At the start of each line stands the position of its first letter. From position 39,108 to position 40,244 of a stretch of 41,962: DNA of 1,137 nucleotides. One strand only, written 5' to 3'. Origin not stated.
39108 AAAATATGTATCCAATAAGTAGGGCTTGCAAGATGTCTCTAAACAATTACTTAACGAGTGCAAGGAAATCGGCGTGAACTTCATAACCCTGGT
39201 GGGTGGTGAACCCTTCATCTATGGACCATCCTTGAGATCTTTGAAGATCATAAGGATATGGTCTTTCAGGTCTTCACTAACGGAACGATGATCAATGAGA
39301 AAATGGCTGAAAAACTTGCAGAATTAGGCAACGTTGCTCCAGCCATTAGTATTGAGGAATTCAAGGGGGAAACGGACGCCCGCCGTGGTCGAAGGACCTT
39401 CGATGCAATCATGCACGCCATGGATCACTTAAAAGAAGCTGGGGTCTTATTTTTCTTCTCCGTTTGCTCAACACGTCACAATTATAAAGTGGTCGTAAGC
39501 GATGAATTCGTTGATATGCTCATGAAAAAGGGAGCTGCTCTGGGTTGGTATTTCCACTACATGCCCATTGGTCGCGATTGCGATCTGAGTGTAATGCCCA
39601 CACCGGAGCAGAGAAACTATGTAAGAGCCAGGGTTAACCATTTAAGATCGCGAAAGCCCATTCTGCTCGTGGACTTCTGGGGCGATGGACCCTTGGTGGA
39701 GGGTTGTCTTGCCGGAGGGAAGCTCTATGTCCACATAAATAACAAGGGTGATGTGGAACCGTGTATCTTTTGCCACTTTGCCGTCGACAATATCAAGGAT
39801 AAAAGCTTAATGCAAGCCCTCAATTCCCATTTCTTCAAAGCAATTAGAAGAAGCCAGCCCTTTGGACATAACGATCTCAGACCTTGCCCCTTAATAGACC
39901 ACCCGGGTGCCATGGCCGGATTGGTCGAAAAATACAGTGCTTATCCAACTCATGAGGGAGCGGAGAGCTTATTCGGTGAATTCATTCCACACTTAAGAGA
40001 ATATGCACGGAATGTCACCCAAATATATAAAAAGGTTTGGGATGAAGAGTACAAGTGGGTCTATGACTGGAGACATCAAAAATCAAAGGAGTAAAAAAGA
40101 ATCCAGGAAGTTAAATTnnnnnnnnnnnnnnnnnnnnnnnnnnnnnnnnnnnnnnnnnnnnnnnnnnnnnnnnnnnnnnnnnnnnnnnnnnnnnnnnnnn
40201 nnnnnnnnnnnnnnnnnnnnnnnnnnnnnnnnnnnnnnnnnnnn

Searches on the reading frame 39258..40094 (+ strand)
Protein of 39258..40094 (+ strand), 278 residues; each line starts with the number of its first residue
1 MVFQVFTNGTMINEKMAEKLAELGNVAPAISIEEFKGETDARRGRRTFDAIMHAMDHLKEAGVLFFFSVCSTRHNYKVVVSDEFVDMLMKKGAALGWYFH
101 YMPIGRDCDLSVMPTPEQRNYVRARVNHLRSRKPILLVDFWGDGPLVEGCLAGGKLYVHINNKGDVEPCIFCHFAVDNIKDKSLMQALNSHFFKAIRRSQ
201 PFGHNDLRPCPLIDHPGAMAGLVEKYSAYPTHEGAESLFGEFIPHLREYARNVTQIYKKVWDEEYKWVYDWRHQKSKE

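Call 82: search_protein_families(library=pfam, proteins=[window:39258-40094:+], max_evalue=0.00001)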
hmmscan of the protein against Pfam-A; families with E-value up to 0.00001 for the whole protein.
window:39258-40094:+ (278 aa): 2 families
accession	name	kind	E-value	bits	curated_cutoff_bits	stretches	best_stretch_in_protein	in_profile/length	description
PF04055.27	Radical_SAM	-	6.2e-09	36.7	29.5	1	4-64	81-142/166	Radical SAM superfamily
PF13186.11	SPASM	-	8e-07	29.7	21.5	1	153-200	3-55/67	Iron-sulfur cluster-binding domain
